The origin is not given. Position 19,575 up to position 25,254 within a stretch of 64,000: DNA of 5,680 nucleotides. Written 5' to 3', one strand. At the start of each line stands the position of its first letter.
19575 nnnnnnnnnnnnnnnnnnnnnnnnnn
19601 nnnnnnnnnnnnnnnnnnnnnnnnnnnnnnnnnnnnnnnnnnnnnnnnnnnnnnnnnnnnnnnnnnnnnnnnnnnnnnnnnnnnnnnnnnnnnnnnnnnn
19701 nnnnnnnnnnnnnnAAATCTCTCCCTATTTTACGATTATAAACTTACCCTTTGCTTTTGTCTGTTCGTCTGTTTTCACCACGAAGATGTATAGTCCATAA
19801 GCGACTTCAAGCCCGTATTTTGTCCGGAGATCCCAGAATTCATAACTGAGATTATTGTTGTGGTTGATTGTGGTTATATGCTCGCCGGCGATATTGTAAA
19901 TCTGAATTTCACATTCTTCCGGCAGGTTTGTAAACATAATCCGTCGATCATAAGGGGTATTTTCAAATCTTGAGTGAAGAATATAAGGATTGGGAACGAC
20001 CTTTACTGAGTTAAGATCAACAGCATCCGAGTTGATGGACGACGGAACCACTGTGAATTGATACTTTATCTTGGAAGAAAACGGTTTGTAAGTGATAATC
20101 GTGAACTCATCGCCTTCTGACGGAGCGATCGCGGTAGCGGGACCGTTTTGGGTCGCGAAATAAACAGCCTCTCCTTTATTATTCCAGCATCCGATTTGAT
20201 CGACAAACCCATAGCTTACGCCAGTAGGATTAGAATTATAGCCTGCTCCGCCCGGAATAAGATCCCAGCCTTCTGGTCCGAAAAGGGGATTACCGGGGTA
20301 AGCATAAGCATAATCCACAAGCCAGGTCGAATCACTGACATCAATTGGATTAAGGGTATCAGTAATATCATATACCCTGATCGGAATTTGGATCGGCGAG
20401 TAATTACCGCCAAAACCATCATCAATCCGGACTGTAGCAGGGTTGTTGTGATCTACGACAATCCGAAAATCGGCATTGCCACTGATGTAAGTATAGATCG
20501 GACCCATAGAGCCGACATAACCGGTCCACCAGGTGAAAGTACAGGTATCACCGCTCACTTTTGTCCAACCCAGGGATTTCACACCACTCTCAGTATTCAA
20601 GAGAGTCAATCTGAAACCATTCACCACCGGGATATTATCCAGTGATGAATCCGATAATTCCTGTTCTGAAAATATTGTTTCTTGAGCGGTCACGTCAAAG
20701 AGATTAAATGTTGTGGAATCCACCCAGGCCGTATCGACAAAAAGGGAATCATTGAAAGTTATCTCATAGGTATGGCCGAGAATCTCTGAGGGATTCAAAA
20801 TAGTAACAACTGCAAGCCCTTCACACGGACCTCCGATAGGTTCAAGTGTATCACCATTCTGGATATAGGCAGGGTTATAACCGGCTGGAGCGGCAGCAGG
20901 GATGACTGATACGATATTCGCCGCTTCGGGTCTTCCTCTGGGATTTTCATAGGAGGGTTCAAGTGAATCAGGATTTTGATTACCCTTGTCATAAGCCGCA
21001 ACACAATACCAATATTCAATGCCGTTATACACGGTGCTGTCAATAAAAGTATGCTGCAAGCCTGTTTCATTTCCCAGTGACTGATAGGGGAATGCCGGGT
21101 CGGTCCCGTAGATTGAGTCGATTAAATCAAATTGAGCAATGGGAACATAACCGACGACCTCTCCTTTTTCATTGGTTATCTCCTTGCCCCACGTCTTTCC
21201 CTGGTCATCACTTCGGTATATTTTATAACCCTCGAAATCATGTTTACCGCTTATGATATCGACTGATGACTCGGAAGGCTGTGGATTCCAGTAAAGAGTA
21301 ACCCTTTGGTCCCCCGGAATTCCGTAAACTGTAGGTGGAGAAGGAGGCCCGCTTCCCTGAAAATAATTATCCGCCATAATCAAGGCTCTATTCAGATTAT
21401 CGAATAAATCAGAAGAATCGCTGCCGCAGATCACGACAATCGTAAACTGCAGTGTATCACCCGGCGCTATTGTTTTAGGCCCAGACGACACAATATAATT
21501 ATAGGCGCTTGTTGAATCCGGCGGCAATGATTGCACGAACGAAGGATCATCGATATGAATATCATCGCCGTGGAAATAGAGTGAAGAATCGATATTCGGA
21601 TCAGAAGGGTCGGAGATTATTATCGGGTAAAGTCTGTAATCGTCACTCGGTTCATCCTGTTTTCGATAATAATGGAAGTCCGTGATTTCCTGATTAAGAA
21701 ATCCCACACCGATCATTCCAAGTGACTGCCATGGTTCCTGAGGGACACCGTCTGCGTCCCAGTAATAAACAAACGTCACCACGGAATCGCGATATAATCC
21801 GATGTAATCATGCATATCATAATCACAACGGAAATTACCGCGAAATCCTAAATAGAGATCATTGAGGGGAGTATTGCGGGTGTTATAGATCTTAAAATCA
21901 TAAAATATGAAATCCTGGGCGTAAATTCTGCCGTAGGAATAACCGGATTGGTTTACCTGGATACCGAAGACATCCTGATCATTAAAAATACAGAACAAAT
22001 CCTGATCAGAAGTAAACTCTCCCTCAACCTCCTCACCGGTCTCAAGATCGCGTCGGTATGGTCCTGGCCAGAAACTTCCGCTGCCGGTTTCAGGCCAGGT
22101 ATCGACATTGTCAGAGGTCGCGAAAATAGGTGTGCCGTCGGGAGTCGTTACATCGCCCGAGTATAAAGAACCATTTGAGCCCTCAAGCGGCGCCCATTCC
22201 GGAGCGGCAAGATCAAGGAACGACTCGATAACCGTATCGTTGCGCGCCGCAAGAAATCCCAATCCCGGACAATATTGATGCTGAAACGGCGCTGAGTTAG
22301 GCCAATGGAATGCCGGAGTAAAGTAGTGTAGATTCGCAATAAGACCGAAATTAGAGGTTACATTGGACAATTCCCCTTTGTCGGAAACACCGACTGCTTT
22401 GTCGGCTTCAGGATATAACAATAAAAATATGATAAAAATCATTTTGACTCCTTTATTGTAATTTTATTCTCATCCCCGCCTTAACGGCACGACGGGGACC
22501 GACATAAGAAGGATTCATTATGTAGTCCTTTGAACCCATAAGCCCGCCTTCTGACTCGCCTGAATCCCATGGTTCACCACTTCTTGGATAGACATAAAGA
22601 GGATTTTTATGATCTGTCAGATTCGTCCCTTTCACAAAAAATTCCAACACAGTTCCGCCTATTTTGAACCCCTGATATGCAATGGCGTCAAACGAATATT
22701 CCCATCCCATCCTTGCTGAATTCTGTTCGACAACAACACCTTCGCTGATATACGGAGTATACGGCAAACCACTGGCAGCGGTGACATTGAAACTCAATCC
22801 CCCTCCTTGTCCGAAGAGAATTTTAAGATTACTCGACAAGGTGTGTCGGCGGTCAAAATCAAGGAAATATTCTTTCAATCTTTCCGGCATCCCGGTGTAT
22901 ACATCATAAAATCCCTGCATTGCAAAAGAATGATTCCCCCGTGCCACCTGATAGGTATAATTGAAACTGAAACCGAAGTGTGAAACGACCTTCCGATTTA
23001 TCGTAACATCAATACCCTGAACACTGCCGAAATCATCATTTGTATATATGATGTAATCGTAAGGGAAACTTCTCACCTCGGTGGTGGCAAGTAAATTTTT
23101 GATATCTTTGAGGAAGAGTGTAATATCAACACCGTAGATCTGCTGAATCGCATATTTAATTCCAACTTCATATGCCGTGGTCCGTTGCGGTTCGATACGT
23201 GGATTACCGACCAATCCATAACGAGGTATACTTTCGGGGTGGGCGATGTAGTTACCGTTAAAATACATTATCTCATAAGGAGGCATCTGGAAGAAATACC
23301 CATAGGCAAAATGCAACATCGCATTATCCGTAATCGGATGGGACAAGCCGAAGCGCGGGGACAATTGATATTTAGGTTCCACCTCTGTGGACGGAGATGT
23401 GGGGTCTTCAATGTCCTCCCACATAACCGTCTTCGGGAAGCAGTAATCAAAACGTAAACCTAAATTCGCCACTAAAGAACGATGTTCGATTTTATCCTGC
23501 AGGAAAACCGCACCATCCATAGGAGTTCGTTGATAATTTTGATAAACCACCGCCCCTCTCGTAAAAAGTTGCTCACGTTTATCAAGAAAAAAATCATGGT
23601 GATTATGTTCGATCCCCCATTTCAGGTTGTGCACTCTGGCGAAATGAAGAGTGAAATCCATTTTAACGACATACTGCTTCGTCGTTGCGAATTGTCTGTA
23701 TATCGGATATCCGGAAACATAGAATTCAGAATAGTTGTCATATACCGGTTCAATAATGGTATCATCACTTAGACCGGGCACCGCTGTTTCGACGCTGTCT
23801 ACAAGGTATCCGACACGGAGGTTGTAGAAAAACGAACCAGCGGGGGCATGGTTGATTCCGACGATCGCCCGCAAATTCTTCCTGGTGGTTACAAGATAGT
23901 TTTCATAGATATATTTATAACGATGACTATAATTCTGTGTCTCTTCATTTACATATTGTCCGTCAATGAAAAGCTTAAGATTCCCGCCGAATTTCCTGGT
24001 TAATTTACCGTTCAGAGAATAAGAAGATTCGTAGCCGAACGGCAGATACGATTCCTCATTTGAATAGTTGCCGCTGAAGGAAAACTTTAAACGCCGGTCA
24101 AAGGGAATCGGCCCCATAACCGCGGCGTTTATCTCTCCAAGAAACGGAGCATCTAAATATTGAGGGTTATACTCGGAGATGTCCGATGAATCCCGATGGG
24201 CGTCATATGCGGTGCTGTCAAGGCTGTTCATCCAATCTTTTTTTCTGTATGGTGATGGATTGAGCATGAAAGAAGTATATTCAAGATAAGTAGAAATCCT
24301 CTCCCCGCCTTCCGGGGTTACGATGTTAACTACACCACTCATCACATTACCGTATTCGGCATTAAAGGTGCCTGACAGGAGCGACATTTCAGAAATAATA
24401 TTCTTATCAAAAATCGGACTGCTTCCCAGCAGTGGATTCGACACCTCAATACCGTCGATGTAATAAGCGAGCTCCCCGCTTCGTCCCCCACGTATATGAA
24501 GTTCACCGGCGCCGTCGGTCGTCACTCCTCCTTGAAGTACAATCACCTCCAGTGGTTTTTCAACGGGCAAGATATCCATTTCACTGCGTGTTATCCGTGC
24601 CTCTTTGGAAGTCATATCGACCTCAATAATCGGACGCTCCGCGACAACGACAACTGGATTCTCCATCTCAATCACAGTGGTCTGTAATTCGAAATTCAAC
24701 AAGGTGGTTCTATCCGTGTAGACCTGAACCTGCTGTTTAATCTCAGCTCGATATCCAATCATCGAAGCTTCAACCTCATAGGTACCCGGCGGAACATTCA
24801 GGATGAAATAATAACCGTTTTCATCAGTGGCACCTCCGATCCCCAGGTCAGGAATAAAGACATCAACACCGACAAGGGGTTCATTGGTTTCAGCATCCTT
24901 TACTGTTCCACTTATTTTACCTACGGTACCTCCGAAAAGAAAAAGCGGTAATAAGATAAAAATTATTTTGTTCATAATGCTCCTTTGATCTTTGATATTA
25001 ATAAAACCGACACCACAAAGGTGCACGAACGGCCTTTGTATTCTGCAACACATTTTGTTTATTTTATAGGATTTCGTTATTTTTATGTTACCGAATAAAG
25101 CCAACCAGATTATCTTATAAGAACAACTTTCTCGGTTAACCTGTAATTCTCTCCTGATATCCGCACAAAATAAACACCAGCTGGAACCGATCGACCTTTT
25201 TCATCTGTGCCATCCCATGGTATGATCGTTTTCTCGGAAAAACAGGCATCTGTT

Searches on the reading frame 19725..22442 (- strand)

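Call 12: search_protein_families(library=pfam, proteins=[window:19725-22442:-], max_evalue=0.00001)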
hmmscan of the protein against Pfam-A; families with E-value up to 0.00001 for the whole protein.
window:19725-22442:- (905 aa): 0 families

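Call 67: search_protein_families(library=ncbifam, proteins=[window:19725-22442:-], max_evalue=0.0001)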
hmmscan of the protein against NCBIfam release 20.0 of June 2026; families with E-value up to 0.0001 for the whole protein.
window:19725-22442:- (905 aa): 1 family
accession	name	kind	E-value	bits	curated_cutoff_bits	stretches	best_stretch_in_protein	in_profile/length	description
TIGR04183.1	Por_Secre_tail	domain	5.1e-06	26.4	23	1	835-903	12-71/72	T9SS type A sorting domain-containing protein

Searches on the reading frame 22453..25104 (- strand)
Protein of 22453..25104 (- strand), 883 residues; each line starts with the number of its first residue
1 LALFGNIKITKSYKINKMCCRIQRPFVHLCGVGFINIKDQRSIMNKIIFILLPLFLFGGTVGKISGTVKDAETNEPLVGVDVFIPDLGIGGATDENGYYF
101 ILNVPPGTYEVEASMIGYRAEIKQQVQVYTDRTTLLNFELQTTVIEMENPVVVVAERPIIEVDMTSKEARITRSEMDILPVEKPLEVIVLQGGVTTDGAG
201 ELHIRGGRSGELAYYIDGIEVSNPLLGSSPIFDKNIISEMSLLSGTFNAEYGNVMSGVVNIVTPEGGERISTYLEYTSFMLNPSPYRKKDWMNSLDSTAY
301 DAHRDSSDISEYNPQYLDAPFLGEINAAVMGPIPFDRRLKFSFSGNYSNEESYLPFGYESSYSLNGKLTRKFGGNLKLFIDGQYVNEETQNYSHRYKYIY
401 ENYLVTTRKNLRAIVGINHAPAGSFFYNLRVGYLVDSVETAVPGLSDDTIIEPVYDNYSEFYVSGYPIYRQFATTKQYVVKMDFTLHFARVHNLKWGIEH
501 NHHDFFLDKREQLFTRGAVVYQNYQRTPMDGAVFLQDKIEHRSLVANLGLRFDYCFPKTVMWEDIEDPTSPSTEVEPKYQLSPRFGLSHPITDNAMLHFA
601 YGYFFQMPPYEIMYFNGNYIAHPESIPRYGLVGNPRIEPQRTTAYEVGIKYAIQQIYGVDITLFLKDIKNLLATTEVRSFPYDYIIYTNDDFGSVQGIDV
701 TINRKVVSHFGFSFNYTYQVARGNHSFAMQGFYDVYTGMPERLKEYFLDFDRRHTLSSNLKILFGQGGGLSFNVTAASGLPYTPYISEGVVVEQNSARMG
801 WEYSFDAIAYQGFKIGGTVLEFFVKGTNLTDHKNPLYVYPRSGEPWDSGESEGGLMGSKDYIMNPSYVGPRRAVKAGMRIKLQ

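Call 12: search_protein_families(library=pfam, proteins=[window:22453-25104:-], max_evalue=0.00001)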
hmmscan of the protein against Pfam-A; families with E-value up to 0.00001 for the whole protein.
window:22453-25104:- (883 aa): 3 families
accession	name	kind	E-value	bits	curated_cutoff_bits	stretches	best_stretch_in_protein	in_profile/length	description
PF00593.30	TonB_dep_Rec_b-barrel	-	5.3e-23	83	27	1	347-771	13-385/436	TonB dependent receptor-like, beta-barrel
PF13715.12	CarbopepD_reg_2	-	7.3e-19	68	32.2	1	64-152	1-88/88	CarboxypepD_reg-like domain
PF13620.12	CarboxypepD_reg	-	1.8e-16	60.7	32.3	1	64-141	2-82/82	Carboxypeptidase regulatory-like domain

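Call 67: search_protein_families(library=ncbifam, proteins=[window:22453-25104:-], max_evalue=0.0001)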
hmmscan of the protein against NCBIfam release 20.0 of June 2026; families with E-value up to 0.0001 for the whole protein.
window:22453-25104:- (883 aa): 7 families
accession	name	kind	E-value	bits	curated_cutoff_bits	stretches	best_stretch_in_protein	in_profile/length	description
TIGR01785.1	TonB-hemin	subfamily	3.7e-13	48.8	316.85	1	518-720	351-547/677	TonB-dependent heme/hemoglobin receptor family protein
NF052345.1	S_layer_anammox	exception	1.4e-12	45.8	1400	1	60-159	1311-1410/1596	Kustd1514 family S-layer glycoprotein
TIGR04056.1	OMP_RagA_SusC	subfamily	1.9e-12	46.4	368.25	1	63-320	2-263/981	SusC/RagA family TonB-linked outer membrane protein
TIGR01786.1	TonB-hemlactrns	subfamily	3.8e-12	45.4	323.75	1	474-725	329-589/719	TonB-dependent hemoglobin/transferrin/lactoferrin family receptor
TIGR01783.1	TonB-siderophor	subfamily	5.4e-09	35.2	223.5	1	521-723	354-530/649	TonB-dependent siderophore receptor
TIGR01782.1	TonB-Xanth-Caul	subfamily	1.6e-07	30.1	310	1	522-724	516-750/868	TonB-dependent receptor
NF010048.1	PRK13524.1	subfamily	1.5e-05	23.7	493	0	532-724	436-620/744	FepA family TonB-dependent siderophore receptor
